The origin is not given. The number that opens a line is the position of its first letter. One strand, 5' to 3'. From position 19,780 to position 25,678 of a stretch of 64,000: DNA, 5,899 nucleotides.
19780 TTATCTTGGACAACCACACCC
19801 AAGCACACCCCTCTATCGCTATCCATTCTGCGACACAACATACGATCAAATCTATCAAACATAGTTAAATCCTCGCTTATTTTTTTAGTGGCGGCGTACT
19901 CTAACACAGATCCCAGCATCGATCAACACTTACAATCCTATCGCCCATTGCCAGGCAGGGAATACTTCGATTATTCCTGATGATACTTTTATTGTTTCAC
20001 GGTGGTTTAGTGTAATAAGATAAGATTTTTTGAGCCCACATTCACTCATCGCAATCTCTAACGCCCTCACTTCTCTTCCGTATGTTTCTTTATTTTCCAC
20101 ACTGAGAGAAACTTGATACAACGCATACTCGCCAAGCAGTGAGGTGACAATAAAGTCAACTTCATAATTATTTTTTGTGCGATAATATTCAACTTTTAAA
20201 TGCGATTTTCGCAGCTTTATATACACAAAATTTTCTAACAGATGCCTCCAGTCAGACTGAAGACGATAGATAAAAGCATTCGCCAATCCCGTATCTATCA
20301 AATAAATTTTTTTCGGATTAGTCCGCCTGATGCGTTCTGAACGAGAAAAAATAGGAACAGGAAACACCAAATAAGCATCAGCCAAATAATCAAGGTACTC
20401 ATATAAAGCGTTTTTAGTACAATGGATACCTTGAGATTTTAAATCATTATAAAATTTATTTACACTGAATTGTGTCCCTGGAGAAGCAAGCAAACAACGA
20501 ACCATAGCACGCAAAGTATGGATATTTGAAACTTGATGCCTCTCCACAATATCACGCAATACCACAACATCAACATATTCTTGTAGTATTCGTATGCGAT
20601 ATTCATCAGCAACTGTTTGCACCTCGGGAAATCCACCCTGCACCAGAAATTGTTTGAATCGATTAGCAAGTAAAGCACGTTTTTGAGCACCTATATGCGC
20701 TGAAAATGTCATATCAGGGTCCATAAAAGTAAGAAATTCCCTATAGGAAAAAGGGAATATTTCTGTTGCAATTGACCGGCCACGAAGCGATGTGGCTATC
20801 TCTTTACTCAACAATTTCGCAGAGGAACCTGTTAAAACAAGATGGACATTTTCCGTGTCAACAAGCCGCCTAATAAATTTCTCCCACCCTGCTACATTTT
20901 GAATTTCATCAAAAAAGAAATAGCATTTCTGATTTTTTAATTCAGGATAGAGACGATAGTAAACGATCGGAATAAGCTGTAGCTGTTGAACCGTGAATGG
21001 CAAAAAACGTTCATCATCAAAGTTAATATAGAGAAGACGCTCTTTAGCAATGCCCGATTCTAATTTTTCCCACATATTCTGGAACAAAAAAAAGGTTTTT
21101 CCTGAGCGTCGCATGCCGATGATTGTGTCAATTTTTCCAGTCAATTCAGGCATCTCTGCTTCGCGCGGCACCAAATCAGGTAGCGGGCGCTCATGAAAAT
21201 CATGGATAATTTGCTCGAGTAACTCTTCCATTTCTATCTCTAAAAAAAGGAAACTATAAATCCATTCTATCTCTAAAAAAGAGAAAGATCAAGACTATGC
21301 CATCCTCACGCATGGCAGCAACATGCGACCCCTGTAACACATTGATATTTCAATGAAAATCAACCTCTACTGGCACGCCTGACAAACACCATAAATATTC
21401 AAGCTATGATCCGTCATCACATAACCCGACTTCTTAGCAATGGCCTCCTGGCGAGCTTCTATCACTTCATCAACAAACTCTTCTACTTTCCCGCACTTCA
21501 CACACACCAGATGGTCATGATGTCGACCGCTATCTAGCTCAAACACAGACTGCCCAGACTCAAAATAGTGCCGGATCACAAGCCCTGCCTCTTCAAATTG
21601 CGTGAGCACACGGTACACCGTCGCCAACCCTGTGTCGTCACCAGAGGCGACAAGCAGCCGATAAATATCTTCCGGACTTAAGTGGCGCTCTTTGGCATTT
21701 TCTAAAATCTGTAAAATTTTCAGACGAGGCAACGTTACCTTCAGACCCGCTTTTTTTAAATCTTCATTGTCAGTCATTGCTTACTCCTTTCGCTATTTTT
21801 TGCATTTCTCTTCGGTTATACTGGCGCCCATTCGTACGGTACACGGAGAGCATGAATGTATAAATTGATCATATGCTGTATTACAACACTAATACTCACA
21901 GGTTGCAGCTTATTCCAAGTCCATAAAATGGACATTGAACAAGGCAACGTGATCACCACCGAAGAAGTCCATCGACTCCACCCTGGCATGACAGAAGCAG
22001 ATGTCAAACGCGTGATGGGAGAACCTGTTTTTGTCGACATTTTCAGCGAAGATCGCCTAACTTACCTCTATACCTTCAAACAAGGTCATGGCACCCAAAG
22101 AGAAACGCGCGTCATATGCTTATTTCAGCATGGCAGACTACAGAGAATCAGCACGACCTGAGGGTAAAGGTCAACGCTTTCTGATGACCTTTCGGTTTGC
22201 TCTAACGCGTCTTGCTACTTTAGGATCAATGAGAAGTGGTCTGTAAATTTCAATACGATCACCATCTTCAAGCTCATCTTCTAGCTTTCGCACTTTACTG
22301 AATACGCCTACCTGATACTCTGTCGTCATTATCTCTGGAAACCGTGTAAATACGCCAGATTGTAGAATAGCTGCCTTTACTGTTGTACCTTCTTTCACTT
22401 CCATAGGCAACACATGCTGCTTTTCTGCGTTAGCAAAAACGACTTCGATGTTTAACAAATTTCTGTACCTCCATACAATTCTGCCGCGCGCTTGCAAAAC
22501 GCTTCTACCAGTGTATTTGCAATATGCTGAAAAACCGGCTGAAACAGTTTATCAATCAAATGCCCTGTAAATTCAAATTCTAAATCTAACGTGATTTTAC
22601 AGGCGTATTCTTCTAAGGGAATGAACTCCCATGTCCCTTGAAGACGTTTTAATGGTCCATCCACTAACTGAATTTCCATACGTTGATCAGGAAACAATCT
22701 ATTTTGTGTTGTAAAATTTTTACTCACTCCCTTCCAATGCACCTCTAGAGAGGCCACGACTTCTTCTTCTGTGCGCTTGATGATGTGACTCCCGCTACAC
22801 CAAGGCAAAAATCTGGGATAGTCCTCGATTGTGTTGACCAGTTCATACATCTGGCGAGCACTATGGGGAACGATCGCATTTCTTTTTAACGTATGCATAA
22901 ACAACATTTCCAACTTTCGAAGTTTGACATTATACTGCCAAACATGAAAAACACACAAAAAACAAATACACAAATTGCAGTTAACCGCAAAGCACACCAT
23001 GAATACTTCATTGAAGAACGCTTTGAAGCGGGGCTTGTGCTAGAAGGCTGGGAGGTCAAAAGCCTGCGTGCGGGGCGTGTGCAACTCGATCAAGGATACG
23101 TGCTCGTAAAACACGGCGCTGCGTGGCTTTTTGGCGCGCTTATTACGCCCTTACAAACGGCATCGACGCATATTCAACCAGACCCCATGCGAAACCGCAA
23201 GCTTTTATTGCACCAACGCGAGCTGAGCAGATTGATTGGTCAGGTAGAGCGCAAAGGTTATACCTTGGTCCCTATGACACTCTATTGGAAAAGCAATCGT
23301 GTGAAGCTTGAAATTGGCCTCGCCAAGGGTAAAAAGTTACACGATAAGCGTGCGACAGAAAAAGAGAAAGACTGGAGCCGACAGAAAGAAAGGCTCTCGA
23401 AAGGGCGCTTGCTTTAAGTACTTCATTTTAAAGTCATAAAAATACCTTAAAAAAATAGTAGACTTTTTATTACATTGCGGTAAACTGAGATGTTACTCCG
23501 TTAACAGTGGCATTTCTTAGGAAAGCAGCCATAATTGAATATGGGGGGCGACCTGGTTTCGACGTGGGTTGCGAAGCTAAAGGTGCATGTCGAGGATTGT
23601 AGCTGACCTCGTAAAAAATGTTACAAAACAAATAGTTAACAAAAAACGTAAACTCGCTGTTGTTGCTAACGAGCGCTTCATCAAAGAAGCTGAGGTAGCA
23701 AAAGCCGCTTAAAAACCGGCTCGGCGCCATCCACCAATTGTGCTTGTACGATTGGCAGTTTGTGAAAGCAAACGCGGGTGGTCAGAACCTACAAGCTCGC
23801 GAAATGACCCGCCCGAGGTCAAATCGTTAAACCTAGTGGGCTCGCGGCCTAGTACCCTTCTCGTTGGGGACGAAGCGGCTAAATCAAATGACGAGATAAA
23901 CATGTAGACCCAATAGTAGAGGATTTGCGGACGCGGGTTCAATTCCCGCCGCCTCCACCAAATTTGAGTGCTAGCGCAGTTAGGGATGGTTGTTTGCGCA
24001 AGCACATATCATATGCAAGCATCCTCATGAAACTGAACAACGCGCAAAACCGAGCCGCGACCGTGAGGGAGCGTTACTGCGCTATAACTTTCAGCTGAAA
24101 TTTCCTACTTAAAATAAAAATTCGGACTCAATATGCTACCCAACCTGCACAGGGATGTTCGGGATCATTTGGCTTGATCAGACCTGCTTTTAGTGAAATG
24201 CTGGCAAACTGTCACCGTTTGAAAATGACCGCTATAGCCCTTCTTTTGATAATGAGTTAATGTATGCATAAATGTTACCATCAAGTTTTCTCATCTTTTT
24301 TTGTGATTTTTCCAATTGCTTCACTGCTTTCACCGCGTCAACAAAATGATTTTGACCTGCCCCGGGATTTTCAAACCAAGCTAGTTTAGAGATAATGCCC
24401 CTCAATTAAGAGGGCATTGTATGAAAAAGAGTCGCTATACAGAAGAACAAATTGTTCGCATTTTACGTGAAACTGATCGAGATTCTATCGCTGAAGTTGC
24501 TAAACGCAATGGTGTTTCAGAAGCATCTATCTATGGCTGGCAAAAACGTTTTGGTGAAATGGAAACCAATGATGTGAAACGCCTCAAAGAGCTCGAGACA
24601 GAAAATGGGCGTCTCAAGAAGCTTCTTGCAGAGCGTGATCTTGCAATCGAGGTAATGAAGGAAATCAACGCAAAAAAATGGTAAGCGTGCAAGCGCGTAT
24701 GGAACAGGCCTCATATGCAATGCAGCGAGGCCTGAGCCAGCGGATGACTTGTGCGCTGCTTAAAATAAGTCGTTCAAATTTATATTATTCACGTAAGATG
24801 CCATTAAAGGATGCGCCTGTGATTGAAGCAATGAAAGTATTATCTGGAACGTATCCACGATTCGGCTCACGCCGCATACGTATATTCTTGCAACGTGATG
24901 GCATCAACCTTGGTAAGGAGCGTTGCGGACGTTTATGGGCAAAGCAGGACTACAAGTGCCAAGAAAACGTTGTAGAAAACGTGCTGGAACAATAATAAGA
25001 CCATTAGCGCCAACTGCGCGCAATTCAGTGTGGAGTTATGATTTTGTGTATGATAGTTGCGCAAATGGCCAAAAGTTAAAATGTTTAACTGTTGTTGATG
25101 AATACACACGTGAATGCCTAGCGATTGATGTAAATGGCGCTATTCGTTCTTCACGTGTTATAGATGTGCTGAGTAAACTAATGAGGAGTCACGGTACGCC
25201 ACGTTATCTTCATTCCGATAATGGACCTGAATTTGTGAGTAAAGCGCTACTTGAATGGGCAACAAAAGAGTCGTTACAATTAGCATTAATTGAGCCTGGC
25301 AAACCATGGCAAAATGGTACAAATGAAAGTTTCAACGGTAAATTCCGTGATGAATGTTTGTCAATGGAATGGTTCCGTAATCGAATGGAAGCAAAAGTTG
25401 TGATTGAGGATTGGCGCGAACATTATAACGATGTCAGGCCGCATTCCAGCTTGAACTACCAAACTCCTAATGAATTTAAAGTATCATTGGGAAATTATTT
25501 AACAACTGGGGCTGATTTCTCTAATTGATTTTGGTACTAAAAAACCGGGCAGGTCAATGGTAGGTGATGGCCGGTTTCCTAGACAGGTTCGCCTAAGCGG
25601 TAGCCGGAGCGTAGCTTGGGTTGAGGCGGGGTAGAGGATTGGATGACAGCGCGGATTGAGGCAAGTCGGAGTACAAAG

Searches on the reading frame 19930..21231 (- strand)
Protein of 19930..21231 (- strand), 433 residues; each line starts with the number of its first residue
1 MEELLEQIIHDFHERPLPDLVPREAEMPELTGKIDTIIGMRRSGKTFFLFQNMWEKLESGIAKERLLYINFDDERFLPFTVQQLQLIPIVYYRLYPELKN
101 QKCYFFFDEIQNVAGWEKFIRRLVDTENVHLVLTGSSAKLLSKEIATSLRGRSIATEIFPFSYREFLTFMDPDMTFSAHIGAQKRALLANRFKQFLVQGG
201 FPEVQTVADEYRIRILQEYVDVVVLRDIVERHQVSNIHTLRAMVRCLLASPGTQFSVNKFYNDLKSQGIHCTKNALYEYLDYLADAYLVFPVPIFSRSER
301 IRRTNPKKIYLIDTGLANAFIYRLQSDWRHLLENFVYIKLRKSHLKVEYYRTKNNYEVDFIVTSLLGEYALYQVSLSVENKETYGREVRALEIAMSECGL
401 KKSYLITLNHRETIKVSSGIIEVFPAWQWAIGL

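Call 40: search_protein_families(library=pfam, proteins=[window:19930-21231:-], max_evalue=0.001)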
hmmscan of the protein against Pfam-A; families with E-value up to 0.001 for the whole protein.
window:19930-21231:- (433 aa): 2 families
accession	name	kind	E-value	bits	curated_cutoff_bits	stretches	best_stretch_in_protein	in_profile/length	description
PF13173.12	AAA_14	-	4.7e-36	124.1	27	1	33-167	3-129/129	AAA domain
PF13635.12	DUF4143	-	2e-22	80.1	28.1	1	226-374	2-157/160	Domain of unknown function (DUF4143)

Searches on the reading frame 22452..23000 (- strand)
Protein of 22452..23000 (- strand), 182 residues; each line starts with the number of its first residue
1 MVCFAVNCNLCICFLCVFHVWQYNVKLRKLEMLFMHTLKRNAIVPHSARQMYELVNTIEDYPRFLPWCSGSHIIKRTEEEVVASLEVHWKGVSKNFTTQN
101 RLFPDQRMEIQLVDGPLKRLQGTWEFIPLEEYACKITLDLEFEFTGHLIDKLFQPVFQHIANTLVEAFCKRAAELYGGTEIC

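Call 40: search_protein_families(library=pfam, proteins=[window:22452-23000:-], max_evalue=0.001)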
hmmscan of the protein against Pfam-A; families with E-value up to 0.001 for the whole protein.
window:22452-23000:- (182 aa): 2 families
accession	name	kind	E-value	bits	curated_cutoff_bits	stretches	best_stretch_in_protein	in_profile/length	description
PF03364.25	Polyketide_cyc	-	3e-34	118.4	23.4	1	44-169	1-126/126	Polyketide cyclase / dehydrase and lipid transport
PF10604.15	Polyketide_cyc2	-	2.4e-07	31.6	27.4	1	35-172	1-133/142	Polyketide cyclase / dehydrase and lipid transport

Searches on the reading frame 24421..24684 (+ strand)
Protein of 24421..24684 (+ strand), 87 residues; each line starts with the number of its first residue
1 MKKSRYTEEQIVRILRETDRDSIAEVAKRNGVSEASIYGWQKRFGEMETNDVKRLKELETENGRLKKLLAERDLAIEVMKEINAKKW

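Call 40: search_protein_families(library=pfam, proteins=[window:24421-24684:+], max_evalue=0.001)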
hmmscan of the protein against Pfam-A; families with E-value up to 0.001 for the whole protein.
window:24421-24684:+ (87 aa): 4 families
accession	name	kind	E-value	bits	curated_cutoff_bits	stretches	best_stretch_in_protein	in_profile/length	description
PF01527.26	HTH_Tnp_1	-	7.1e-18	65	24.1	1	1-70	1-75/75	Transposase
PF13551.12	HTH_29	-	6.6e-06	26.6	28.1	1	21-72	13-61/64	Winged helix-turn helix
PF13384.12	HTH_23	-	1.5e-05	25.1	24.6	1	10-44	6-41/50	Homeodomain-like domain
PF13518.12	HTH_28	-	3.9e-05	24.1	25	1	14-46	5-38/52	Helix-turn-helix domain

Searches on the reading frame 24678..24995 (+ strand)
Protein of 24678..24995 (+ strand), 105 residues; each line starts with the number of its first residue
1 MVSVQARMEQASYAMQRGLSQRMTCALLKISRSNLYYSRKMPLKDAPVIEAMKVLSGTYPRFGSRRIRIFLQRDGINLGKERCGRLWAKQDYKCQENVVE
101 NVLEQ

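Call 40: search_protein_families(library=pfam, proteins=[window:24678-24995:+], max_evalue=0.001)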
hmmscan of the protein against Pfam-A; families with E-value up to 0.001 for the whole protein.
window:24678-24995:+ (105 aa): 1 family
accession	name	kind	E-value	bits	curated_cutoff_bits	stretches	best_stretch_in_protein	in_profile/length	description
PF13276.12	HTH_21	-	0.0003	21.4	28.1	1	57-95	16-55/60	HTH-like domain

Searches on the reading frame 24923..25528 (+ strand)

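Call 40: search_protein_families(library=pfam, proteins=[window:24923-25528:+], max_evalue=0.001)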
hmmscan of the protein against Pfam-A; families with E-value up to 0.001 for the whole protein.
window:24923-25528:+ (201 aa): 3 families
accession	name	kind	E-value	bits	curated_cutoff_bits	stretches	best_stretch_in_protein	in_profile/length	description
PF13683.12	rve_3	-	6.2e-29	100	26.5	1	118-182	3-67/67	Integrase core domain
PF00665.32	rve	-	1.1e-22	80.7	32.6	1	31-128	2-102/102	Integrase core domain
PF13333.12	rve_2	-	4e-07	30.5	22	1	135-186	1-52/56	Integrase core domain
